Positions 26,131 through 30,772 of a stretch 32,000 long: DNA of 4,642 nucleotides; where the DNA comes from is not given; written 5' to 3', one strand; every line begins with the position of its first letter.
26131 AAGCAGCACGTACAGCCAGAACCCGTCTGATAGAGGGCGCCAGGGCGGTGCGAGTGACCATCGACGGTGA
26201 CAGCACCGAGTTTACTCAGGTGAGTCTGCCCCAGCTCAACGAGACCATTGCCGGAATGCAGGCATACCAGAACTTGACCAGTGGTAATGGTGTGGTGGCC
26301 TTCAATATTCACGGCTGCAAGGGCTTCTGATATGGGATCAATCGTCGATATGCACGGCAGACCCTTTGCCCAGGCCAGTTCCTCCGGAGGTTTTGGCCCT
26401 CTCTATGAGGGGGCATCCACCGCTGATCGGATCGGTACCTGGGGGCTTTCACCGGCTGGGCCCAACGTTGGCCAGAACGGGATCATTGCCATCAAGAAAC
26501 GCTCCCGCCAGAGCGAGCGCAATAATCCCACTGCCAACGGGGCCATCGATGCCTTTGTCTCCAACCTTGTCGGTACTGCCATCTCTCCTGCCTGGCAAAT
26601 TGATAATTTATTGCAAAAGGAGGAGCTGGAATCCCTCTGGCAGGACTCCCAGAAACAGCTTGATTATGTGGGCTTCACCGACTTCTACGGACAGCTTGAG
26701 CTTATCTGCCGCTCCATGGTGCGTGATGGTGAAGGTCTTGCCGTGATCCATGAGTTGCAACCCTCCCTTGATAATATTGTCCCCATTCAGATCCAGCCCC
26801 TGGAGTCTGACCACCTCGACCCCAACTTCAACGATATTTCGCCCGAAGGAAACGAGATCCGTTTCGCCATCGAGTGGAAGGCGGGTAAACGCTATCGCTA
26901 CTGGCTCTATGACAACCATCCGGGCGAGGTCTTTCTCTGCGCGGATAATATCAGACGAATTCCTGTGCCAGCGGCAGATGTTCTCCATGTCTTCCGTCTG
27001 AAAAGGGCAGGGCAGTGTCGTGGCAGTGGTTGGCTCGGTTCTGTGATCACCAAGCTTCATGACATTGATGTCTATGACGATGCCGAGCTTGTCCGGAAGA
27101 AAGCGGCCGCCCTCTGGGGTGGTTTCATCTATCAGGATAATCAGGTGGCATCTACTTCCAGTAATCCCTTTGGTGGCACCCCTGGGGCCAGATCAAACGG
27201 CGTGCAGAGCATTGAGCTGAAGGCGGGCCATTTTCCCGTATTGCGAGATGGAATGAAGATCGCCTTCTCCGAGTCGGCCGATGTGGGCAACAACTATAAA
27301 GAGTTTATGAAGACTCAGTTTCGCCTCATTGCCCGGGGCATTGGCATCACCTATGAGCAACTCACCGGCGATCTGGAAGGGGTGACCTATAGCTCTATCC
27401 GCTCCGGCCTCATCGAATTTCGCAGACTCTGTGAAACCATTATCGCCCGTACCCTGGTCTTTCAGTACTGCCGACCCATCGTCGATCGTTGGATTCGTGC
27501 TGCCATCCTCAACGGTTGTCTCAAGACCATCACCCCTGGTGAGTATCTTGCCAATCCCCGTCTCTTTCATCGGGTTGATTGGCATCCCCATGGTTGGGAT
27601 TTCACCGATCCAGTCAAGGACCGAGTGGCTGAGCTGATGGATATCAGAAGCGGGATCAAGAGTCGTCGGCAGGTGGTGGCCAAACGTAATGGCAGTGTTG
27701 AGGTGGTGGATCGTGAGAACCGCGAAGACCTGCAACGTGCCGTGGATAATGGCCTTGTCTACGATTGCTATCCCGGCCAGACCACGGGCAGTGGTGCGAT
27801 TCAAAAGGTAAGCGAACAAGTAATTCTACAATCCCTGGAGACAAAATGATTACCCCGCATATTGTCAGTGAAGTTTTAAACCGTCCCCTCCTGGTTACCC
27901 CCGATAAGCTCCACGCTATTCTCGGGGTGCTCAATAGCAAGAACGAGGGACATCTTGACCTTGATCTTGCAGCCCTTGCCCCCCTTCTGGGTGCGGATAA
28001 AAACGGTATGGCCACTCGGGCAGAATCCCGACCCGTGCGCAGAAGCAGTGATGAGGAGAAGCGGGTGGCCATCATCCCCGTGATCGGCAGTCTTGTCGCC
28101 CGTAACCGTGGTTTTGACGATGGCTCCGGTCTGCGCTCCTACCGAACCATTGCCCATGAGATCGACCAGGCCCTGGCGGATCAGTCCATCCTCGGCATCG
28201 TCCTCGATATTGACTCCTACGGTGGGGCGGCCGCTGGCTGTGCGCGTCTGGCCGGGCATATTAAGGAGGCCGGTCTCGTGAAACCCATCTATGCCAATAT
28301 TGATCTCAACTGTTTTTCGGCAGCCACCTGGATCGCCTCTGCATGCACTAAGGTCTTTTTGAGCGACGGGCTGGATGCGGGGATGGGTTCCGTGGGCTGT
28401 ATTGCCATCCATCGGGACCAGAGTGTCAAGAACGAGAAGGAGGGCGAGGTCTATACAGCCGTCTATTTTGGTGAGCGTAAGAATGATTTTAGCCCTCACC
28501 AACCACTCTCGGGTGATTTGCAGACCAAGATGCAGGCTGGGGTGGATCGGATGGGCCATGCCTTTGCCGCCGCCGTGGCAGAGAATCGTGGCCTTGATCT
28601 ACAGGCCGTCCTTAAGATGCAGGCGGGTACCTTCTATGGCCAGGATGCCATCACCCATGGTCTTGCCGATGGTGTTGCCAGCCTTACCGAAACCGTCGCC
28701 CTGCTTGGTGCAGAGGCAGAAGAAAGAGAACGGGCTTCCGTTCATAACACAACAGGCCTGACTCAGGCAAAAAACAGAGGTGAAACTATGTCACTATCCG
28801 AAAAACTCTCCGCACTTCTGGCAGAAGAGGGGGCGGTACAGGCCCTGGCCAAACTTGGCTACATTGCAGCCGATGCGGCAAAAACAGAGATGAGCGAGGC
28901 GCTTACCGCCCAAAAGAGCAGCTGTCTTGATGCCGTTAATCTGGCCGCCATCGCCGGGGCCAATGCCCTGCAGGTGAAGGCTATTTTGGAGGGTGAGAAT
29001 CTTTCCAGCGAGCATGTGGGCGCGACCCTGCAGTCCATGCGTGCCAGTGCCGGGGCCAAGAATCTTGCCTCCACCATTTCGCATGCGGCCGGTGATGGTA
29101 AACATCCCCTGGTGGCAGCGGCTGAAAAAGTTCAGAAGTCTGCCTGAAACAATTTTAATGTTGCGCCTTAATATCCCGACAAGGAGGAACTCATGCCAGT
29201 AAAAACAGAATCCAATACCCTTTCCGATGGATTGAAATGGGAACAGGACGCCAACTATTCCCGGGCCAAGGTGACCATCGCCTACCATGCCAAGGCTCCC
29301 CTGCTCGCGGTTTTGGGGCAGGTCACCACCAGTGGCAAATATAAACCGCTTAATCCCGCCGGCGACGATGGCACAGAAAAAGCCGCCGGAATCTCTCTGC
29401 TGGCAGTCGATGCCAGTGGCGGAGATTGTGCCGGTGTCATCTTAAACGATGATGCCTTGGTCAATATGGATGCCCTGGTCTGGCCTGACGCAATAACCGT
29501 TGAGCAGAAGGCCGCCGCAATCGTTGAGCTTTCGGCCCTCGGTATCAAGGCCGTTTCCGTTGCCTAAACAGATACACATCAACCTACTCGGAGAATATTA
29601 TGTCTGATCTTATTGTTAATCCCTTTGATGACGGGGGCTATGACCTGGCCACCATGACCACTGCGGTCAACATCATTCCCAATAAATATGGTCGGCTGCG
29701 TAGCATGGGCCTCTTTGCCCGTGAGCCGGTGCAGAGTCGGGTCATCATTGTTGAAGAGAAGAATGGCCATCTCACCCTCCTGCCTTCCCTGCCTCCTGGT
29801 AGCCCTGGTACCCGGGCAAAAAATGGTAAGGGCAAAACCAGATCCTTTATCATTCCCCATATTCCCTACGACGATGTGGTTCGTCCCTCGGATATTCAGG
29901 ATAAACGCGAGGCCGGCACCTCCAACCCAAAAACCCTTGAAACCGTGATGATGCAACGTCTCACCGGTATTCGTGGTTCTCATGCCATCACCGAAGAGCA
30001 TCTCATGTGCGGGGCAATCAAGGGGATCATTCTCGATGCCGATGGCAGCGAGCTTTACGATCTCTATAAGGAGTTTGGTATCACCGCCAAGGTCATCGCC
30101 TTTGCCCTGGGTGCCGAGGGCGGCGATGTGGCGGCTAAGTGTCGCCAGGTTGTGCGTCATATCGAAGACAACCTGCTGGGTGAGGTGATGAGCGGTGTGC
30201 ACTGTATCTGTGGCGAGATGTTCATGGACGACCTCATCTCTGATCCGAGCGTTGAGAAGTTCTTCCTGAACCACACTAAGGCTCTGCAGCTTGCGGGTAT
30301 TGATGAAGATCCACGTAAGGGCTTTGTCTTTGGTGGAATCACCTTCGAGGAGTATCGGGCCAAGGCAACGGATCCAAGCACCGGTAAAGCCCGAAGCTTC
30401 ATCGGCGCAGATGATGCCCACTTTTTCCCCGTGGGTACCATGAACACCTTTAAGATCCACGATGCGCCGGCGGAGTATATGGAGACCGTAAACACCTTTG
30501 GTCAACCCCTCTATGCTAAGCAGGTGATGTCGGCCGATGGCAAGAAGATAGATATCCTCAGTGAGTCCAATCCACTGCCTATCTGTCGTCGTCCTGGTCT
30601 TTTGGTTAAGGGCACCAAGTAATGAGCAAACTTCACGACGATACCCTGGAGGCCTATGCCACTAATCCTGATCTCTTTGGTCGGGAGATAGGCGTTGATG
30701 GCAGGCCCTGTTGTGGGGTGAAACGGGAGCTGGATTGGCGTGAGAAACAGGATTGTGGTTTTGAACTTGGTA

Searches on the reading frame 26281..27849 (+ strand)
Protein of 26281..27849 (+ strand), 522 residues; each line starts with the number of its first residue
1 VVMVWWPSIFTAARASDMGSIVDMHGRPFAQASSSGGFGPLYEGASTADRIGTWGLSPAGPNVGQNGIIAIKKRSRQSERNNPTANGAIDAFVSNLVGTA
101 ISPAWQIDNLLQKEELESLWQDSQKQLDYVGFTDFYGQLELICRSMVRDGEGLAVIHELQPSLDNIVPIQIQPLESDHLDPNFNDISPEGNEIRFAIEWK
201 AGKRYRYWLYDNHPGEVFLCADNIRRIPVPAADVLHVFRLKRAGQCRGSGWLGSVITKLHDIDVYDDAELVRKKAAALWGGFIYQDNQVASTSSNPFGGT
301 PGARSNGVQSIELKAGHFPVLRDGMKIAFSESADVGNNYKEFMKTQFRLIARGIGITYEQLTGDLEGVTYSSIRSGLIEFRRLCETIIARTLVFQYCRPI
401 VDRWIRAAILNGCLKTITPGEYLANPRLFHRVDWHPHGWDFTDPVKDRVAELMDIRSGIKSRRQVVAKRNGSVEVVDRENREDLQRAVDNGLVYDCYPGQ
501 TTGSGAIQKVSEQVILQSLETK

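Call 26: search_protein_families(library=pfam, proteins=[window:26281-27849:+], max_evalue=0.001)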
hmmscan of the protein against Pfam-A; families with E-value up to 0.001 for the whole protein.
window:26281-27849:+ (522 aa): 1 family
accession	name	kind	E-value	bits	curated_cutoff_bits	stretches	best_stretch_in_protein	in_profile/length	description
PF05136.18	Phage_portal_2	-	2e-94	317.1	32.9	1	50-386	4-352/354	Phage portal protein, lambda family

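Call 27: search_protein_families(library=phrogs, proteins=[window:26281-27849:+], max_evalue=0.001)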
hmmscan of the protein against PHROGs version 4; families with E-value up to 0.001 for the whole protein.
window:26281-27849:+ (522 aa): 2 families
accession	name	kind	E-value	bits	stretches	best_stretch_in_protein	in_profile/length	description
phrog_21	-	head and packaging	4.1e-76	257.7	1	42-508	42-518/1362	portal protein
phrog_537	-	head and packaging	5.2e-40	138.1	1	305-506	20-218/233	portal protein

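Call 85: find_related_loci(query=window:26281-27849:+, collection=viral_contigs, flank=10000)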
Query window:26281-27849:+ (522 aa) in viral_contigs; peptide patterns used: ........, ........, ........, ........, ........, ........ (x = any residue, [..] = any of these).
5 stretches matched a pattern; 4 encode a relative of the query (tblastn E <= 1e-3); 4 distinct loci.
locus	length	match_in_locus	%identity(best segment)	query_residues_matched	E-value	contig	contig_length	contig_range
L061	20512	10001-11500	63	19-522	0e+0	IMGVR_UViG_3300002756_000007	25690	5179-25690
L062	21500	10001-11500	63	19-522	0e+0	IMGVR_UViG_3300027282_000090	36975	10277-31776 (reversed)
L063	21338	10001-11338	31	42-508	9e-54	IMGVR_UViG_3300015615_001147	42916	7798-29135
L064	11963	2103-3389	25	63-511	7e-29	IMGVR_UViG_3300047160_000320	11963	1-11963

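Call 89: search_protein_families(library=pfam, proteins=[L061:6469-9345:-], max_evalue=0.01)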
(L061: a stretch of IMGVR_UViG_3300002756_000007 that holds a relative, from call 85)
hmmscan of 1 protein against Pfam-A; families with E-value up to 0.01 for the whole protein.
L061:6469-9345:- (958 aa): 1 family
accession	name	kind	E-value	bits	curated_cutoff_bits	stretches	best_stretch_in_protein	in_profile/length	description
PF13576.12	Pentapeptide_3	-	0.0053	17.4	27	0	652-673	8-29/48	Pentapeptide repeats (9 copies)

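Call 90: search_protein_families(library=padloc, proteins=[L061:6469-9345:-], max_evalue=0.01)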
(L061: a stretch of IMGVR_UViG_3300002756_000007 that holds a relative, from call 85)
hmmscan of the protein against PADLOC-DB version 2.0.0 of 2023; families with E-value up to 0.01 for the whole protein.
L061:6469-9345:- (958 aa): 0 families

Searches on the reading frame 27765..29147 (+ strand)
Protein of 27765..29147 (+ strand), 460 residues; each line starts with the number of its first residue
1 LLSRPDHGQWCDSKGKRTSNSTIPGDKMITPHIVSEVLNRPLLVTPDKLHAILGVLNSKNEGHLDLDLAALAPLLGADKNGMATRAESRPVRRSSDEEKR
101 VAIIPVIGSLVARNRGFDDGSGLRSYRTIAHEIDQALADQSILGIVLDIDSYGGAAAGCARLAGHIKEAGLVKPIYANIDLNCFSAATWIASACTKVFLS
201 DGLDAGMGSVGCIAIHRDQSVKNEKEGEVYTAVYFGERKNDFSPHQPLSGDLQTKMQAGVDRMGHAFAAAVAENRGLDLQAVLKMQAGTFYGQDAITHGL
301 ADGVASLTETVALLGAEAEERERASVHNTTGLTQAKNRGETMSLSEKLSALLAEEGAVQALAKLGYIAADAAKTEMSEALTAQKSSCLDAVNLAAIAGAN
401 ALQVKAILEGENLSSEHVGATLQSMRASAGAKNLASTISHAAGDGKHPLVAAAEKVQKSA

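Call 26: search_protein_families(library=pfam, proteins=[window:27765-29147:+], max_evalue=0.001)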
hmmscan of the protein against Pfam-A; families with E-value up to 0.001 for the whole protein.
window:27765-29147:+ (460 aa): 1 family
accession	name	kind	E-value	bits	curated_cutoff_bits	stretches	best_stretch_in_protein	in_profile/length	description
PF01343.23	Peptidase_S49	-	1.5e-15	57.9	24.9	1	172-317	6-150/154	Peptidase family S49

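Call 27: search_protein_families(library=phrogs, proteins=[window:27765-29147:+], max_evalue=0.001)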
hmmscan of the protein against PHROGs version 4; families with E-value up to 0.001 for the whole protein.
window:27765-29147:+ (460 aa): 7 families
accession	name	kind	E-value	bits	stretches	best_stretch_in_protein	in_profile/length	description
phrog_53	-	head and packaging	2.4e-85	288.9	1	28-454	6-424/583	head maturation protease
phrog_4759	-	unknown function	6.8e-23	82.5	1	31-211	9-192/209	-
phrog_33023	-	unknown function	2.2e-20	73.9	1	97-380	64-351/507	-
phrog_24195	-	unknown function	4e-06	27.6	1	265-312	6-53/61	-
phrog_16406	-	unknown function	7.6e-06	25.9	1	251-433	388-564/601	-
phrog_24209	-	unknown function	1.2e-05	26.2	1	126-159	4-37/49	-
phrog_8940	-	tail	0.00087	20.1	1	264-362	5-104/201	capsid assembly protein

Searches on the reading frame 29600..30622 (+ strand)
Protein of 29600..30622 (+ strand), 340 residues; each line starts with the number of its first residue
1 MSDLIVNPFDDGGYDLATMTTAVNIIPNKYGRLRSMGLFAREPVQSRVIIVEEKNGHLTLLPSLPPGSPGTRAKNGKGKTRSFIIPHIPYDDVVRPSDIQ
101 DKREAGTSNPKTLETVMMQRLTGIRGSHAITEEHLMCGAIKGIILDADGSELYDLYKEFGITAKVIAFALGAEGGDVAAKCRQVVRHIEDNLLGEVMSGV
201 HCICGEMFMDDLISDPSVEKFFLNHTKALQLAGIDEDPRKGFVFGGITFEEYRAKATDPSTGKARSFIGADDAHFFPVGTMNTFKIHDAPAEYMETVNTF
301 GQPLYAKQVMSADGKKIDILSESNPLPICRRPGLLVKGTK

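Call 26: search_protein_families(library=pfam, proteins=[window:29600-30622:+], max_evalue=0.001)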
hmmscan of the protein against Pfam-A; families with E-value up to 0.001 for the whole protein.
window:29600-30622:+ (340 aa): 1 family
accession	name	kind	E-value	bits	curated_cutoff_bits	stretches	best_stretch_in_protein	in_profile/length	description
PF03864.22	Phage_cap_E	-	6.8e-109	364.3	22.9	1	15-339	1-328/329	Phage major capsid protein E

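Call 27: search_protein_families(library=phrogs, proteins=[window:29600-30622:+], max_evalue=0.001)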
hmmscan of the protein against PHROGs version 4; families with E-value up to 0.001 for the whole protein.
window:29600-30622:+ (340 aa): 1 family
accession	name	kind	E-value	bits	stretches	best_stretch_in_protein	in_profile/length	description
phrog_29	-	head and packaging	1.5e-64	219.8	1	7-339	22-357/439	major head protein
